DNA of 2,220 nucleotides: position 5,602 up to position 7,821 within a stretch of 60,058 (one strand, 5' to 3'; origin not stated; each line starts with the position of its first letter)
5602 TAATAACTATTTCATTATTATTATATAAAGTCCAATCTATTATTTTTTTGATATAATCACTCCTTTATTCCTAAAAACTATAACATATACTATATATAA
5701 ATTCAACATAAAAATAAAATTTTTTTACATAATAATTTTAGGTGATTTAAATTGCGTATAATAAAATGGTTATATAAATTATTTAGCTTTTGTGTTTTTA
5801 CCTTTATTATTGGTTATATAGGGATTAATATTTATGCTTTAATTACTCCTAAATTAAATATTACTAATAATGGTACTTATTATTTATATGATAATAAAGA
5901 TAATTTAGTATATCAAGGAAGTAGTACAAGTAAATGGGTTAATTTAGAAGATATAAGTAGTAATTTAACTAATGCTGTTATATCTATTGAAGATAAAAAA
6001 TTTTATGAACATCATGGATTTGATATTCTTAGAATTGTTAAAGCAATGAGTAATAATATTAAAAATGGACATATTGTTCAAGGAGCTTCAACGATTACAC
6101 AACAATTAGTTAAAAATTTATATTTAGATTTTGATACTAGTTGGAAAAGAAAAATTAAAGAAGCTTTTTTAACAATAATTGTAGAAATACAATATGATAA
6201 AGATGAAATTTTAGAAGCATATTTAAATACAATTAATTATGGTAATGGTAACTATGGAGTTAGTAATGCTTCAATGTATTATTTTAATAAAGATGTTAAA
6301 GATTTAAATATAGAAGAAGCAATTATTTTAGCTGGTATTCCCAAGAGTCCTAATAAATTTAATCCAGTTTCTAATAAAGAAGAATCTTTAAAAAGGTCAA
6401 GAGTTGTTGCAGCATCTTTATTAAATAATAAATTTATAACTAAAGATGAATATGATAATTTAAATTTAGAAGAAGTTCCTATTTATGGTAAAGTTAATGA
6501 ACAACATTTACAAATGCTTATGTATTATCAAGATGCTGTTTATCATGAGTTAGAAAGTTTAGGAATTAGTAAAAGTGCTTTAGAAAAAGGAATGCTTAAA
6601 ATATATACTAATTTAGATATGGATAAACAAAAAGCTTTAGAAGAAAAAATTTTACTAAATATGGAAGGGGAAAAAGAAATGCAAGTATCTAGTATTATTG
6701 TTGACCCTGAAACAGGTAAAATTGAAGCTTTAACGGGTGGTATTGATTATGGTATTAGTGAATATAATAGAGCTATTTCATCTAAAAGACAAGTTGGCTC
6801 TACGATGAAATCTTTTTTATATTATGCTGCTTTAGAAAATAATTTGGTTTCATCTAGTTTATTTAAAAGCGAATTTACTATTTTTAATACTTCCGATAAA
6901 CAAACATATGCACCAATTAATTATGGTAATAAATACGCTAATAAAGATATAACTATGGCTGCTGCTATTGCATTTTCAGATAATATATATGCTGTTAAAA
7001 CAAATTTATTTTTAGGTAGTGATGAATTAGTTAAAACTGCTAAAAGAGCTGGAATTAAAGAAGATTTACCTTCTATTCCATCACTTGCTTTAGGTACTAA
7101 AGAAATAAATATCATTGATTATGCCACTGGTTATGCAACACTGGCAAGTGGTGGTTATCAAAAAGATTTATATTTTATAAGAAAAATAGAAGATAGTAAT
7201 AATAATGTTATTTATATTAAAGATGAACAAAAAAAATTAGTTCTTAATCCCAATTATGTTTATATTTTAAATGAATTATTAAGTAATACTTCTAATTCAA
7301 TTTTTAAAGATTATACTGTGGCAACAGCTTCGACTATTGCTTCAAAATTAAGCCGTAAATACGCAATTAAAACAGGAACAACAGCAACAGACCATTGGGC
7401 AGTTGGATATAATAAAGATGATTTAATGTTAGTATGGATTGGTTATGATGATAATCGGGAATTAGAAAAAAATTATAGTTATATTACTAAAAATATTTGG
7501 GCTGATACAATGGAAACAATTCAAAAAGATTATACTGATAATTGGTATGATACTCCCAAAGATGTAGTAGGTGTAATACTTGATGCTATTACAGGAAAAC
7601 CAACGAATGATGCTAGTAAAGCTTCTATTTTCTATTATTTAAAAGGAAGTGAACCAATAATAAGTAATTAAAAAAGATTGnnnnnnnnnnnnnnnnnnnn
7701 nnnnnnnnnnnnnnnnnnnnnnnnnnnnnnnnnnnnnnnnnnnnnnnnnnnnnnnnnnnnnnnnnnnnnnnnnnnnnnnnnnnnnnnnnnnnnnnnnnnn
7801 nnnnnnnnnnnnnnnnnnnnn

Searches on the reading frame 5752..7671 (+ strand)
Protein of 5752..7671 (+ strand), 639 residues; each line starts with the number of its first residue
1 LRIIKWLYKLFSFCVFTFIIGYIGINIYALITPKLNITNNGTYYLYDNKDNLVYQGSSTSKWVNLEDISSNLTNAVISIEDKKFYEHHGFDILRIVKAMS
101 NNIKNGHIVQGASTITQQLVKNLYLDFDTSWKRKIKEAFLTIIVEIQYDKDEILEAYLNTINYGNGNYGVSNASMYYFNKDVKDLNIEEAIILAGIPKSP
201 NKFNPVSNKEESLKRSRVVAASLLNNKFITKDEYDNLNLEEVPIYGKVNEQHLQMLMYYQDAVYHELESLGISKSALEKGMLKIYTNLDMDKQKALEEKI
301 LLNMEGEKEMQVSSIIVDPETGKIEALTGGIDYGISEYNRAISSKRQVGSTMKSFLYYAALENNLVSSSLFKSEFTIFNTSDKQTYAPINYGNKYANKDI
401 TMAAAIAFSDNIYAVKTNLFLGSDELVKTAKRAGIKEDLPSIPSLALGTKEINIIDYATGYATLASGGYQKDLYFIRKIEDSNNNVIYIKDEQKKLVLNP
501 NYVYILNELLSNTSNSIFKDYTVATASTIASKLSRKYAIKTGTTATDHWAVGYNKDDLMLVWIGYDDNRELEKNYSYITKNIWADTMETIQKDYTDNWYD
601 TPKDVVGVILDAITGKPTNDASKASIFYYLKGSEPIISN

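Call 6: search_protein_families(library=pfam, proteins=[window:5752-7671:+], max_evalue=0.01)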
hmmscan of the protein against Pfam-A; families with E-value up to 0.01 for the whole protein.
window:5752-7671:+ (639 aa): 2 families
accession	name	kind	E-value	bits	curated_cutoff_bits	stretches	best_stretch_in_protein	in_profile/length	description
PF00912.28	Transgly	-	1.4e-62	210.7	27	1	57-222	11-176/178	Transglycosylase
PF00905.27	Transpeptidase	-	3.4e-22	79.5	22.1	1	315-566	4-265/299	Penicillin binding protein transpeptidase domain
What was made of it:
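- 5752..7671 (+): Class A penicillin-binding protein gene, convergent with the noc-like gene. Pfam Transgly plus Transpeptidase (call 6).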
